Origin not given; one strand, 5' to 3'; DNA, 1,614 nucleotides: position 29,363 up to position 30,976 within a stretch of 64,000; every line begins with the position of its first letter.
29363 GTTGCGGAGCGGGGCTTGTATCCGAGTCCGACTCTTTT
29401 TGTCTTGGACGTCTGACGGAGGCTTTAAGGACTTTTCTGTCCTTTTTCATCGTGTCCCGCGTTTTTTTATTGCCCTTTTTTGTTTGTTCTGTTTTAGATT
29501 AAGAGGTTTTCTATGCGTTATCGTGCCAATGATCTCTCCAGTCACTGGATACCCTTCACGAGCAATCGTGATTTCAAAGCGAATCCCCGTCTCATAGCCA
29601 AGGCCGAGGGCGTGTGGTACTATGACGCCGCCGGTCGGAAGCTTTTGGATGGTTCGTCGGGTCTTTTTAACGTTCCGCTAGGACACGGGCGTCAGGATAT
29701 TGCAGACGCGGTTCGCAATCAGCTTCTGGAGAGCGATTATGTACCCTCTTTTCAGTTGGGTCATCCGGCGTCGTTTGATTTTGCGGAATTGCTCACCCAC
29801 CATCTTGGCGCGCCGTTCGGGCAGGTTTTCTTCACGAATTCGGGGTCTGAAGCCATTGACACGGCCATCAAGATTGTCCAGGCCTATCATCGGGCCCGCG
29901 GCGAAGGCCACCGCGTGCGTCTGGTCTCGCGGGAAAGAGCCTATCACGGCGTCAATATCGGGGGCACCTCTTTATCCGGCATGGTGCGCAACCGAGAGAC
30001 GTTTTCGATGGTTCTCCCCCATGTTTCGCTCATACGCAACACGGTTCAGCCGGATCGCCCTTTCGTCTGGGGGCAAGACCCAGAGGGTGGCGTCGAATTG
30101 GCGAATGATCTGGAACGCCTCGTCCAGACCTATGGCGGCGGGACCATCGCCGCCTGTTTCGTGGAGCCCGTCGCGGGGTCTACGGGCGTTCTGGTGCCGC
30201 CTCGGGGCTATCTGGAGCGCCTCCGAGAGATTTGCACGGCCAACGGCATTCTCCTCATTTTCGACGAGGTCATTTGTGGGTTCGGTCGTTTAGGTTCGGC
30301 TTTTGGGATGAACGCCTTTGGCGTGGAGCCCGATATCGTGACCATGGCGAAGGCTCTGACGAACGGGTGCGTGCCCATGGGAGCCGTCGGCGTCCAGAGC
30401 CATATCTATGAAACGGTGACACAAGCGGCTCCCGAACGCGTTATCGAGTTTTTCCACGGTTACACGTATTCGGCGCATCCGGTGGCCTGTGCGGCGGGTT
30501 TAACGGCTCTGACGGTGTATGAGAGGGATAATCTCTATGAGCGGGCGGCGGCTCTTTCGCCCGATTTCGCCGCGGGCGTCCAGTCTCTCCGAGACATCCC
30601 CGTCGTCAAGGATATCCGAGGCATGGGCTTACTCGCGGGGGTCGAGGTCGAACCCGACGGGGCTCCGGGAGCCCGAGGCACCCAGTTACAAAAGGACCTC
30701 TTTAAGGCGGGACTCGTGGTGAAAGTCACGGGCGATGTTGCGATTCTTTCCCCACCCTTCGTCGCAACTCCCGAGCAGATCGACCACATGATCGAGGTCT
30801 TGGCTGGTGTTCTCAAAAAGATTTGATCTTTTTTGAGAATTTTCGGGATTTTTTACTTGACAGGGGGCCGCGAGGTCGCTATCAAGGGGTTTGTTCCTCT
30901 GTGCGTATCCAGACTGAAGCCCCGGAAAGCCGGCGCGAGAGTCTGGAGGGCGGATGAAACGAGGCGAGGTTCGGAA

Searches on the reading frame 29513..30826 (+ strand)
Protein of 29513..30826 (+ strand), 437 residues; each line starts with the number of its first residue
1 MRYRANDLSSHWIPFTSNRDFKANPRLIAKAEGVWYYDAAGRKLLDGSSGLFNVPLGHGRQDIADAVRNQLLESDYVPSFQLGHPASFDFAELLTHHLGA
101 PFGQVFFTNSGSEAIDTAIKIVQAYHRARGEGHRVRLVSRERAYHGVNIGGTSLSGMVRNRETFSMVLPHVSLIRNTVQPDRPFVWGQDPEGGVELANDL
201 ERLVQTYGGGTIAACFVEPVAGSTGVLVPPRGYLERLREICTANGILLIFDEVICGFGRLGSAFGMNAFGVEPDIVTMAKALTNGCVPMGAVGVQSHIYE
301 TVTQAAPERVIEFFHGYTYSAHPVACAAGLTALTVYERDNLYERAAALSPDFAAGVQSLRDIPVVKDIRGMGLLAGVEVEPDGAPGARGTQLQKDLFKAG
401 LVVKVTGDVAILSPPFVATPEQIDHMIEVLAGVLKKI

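Call 31: search_protein_families(library=ncbifam, proteins=[window:29513-30826:+])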
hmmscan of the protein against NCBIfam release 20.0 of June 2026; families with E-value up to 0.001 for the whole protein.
window:29513-30826:+ (437 aa): 69 families (the best 25 are shown)
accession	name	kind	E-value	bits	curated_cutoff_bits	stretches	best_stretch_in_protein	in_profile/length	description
NF052567.1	OmAmTferAptACaul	equivalog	6.9e-173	575.3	500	1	8-437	2-431/431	omega-aminotransferase AptA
NF005682.0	PRK07480.1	subfamily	8.7e-110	367.5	510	1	2-435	12-450/459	aminotransferase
NF005102.0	PRK06541.1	equivalog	2e-109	366.2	574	1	11-436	20-455/460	aspartate aminotransferase family protein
NF004767.0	PRK06105.1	subfamily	8.1e-106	354.3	517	1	4-436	9-449/460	aminotransferase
NF005683.0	PRK07481.1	subfamily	7.5e-101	338.3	575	1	6-435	9-448/453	hypothetical protein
NF005447.0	PRK07036.1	equivalog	3.3e-100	336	618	1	16-435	26-453/468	aminotransferase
NF005812.0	PRK07678.1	subfamily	6.4e-90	301.9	488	1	21-437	25-450/451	aminotransferase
TIGR00508.1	bioA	equivalog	1.1e-89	301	405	1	12-433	2-417/419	adenosylmethionine--8-amino-7-oxononanoate transaminase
NF004625.0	PRK05965.1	subfamily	3.7e-88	296.2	729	1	22-435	26-446/460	hypothetical protein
NF005684.0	PRK07482.1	subfamily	2.3e-83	280.3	687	1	14-434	19-452/464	hypothetical protein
NF004624.0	PRK05964.1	equivalog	5.2e-80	269.1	494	1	4-436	7-424/427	adenosylmethionine--8-amino-7-oxononanoate transaminase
NF005685.0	PRK07483.1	equivalog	1e-78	265.1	485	1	18-435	6-436/444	aspartate aminotransferase family protein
NF005375.0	PRK06917.1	equivalog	4.6e-78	262.9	535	1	27-436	17-438/448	aspartate aminotransferase family protein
NF041821.1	daptide_amino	equivalog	2.8e-77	260.1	450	1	17-434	6-404/405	daptide-type RiPP biosynthesis aminotransferase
NF004718.0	PRK06062.1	subfamily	1e-73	248.5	472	1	22-435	36-447/454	hypothetical protein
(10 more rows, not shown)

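Call 61: list_cluster_members(proteins=[window:29513-30823:+, window:19853-21004:+, window:35093-37834:-, window:42489-43922:-, window:2842-5802:+, window:20986-22266:+])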
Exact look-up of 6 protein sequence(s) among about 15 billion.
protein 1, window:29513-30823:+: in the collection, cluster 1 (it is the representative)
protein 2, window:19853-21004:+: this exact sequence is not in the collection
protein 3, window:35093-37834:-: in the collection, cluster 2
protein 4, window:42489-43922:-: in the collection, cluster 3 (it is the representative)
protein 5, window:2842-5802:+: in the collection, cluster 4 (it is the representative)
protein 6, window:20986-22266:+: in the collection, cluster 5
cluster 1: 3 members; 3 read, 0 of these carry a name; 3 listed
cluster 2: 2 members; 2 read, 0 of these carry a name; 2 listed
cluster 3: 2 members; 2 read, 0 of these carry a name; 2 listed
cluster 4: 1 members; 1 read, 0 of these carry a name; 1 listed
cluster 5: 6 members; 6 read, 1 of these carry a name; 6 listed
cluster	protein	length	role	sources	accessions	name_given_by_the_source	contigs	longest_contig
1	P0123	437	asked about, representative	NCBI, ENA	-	-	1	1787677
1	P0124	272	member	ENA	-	-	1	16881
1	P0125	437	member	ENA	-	-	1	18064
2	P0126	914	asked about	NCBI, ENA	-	-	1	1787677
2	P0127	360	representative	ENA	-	-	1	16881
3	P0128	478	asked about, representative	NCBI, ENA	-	-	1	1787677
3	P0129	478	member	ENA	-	-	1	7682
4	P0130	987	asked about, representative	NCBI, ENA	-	-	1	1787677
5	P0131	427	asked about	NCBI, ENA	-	-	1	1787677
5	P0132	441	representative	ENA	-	-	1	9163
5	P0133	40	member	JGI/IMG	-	GTP-binding protein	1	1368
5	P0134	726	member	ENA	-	-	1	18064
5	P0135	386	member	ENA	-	-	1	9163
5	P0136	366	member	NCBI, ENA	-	-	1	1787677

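Call 62: find_encoding_contigs(protein=P0129, flank=10000)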
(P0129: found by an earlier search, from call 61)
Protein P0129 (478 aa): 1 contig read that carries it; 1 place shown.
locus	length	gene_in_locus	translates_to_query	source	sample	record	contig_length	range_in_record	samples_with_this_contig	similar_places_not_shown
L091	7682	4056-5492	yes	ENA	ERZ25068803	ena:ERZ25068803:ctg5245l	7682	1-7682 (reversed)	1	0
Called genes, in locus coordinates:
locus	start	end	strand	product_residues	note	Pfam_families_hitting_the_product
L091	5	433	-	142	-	PF00903:Glyoxalase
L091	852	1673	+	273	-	PF04340:DUF484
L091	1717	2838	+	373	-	PF02899:Phage_int_SAM_1 (faint), PF00589:Phage_integrase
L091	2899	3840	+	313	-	PF01113:DapB_N, PF05173:DapB_C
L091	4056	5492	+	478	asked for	PF01523:PmbA_TldD_1st, PF19290:PmbA_TldD_2nd, PF19289:PmbA_TldD_3rd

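Call 63: find_encoding_contigs(protein=P0124, flank=10000)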
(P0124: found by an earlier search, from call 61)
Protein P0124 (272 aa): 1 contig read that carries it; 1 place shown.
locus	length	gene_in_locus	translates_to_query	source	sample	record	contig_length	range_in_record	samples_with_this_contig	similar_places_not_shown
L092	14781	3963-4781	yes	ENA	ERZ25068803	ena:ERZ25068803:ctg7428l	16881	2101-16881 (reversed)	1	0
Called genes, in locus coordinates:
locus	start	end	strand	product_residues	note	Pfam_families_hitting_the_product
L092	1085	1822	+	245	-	-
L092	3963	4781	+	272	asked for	PF00202:Aminotran_3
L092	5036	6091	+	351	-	PF04069:OpuAC, PF13379:NMT1_2, PF09084:NMT1, PF12974:Phosphonate-bd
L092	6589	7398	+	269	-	PF00005:ABC_tran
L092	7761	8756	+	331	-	PF00528:BPD_transp_1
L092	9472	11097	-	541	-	PF01411:tRNA-synt_2c, PF07973:tRNA_SAD, PF02272:DHHA1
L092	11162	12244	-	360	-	PF01411:tRNA-synt_2c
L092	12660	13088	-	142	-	-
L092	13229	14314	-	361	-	PF01565:FAD_binding_4, PF02913:FAD-oxidase_C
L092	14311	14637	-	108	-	PF01565:FAD_binding_4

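Call 65: find_homologous_proteins(query=P0130, max_evalue=1e-100)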
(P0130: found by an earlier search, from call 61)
Query P0130 (987 aa): 8000 proteins with E <= 1e-100 among 8000 candidates; the best 120 are listed.
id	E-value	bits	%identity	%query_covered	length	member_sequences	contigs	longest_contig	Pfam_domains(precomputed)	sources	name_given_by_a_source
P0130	0.0e+0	2181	100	100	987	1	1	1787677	PF00521.27,PF03989.19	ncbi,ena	-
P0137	0.0e+0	1052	54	93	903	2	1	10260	PF00521.27,PF03989.19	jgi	-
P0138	0.0e+0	1046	54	94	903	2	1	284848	PF00521.27,PF03989.19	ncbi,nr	ncbi:MAG: DNA gyrase subunit A [Alphaproteobacteria bacterium]|nr:DNA gyrase subunit A [Alphaproteob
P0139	0.0e+0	1040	54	93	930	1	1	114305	PF00521.27,PF03989.19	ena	-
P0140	0.0e+0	1038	53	93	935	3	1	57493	PF00521.27,PF03989.19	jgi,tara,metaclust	tara:strand:- start:1847 stop:4654 length:2808 start_codon:yes stop_codon:yes gene_type:complete|met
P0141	0.0e+0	1038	54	93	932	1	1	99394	PF00521.27,PF03989.19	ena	-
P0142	0.0e+0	1038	52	98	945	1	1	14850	PF00521.27,PF03989.19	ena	-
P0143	0.0e+0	1037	53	96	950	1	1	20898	PF00521.27,PF03989.19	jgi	jgi:DNA gyrase subunit A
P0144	0.0e+0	1036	54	93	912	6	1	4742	PF00521.27,PF03989.19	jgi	-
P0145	0.0e+0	1036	54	93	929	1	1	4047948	PF00521.27,PF03989.19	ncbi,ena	-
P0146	0.0e+0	1036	53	96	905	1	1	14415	PF00521.27,PF03989.19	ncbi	-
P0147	0.0e+0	1035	51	96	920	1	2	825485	PF00521.27,PF03989.19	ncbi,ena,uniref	ncbi:DNA gyrase subunit A [Paremcibacter congregatus]|uniref:DNA gyrase subunit A n=1 Tax=Paremcibac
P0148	0.0e+0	1035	51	96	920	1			PF00521.27,PF03989.19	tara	tara:strand:- start:1620 stop:4382 length:2763 start_codon:yes stop_codon:yes gene_type:complete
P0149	0.0e+0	1035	51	96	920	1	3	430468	PF00521.27,PF03989.19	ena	-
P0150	0.0e+0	1035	53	93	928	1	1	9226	PF00521.27,PF03989.19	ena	-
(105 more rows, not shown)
